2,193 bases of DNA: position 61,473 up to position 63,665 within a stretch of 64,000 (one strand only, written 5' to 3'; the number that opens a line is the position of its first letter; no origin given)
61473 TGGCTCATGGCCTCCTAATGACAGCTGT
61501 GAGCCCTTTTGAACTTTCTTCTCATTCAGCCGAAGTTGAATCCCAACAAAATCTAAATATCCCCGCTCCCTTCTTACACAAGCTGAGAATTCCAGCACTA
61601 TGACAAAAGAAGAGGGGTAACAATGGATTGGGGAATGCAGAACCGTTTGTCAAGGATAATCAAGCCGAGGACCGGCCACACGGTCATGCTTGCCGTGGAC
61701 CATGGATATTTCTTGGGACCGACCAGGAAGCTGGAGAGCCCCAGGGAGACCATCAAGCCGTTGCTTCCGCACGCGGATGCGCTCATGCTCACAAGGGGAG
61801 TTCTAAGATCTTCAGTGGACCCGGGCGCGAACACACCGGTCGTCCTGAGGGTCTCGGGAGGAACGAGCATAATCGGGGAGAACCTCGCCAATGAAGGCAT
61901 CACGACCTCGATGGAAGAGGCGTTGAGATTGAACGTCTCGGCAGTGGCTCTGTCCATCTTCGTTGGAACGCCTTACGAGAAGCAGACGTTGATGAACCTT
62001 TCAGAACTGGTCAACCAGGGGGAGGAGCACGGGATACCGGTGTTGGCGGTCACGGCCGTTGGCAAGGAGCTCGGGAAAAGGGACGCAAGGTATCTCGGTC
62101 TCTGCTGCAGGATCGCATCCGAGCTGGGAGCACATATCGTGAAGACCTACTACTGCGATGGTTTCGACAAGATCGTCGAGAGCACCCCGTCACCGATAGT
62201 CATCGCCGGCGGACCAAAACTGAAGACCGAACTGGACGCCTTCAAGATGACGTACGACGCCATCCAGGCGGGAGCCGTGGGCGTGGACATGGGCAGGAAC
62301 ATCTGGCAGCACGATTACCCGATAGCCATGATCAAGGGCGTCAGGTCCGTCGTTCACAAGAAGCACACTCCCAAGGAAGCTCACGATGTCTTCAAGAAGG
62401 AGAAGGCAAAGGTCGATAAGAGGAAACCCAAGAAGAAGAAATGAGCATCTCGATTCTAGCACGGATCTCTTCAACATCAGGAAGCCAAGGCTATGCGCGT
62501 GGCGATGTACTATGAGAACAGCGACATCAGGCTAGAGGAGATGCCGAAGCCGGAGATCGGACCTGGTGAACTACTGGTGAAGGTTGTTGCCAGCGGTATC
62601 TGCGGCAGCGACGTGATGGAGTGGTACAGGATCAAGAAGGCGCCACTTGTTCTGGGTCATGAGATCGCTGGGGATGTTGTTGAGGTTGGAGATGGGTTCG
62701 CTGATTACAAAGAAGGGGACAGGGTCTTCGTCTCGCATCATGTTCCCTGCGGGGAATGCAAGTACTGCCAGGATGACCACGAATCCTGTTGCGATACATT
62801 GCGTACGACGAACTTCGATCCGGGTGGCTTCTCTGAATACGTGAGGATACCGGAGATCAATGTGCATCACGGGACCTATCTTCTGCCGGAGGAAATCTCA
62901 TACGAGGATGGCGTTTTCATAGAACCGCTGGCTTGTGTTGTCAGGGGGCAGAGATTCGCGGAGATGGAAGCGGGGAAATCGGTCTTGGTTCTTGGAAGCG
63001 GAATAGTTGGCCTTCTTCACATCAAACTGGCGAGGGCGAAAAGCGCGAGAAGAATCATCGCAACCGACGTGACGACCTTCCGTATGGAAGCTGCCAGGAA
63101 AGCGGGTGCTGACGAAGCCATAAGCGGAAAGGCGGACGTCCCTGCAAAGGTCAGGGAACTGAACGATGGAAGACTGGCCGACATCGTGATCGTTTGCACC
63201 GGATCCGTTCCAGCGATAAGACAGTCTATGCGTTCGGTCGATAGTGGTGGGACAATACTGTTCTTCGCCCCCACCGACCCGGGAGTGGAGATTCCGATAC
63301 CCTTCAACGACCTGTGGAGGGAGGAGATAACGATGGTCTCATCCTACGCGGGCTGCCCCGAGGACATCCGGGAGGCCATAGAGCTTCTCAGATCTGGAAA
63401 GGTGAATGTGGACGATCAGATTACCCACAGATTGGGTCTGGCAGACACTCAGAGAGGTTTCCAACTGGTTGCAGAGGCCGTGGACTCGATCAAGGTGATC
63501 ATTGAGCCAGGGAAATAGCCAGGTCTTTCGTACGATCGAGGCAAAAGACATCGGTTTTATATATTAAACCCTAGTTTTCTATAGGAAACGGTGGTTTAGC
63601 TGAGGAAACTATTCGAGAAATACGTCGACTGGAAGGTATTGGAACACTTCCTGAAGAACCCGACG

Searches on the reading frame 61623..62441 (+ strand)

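Call 75: search_protein_families(library=pfam, proteins=[window:61623-62441:+], max_evalue=0.0001)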
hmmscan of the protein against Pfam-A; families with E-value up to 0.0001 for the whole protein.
window:61623-62441:+ (273 aa): 1 family
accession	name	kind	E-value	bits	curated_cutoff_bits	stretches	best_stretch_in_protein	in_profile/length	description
PF01791.15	DeoC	-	1.4e-24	87.4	23.8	1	20-230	1-229/229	DeoC/LacD family aldolase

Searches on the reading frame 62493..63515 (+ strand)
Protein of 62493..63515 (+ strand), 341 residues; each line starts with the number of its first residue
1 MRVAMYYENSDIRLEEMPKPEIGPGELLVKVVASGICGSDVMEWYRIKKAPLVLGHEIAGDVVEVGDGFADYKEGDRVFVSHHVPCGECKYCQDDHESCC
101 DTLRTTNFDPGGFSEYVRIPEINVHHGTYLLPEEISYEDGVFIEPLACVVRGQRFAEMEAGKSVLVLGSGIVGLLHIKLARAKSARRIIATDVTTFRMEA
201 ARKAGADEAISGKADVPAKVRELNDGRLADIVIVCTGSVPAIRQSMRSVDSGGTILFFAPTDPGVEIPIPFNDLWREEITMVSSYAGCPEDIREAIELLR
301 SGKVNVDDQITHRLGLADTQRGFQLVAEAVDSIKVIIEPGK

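Call 75: search_protein_families(library=pfam, proteins=[window:62493-63515:+], max_evalue=0.0001)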
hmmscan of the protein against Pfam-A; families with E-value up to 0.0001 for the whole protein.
window:62493-63515:+ (341 aa): 3 families
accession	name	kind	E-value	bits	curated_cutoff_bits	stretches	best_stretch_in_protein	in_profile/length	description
PF08240.17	ADH_N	-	1.4e-28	99.7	23.5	1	23-125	1-100/104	Alcohol dehydrogenase GroES-like domain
PF00107.32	ADH_zinc_N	-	2.4e-24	86.1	31.8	1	172-299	2-127/129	Zinc-binding dehydrogenase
PF16912.11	Glu_dehyd_C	-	1.9e-08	34.5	34.9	1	140-338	4-210/211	Glucose dehydrogenase C-terminus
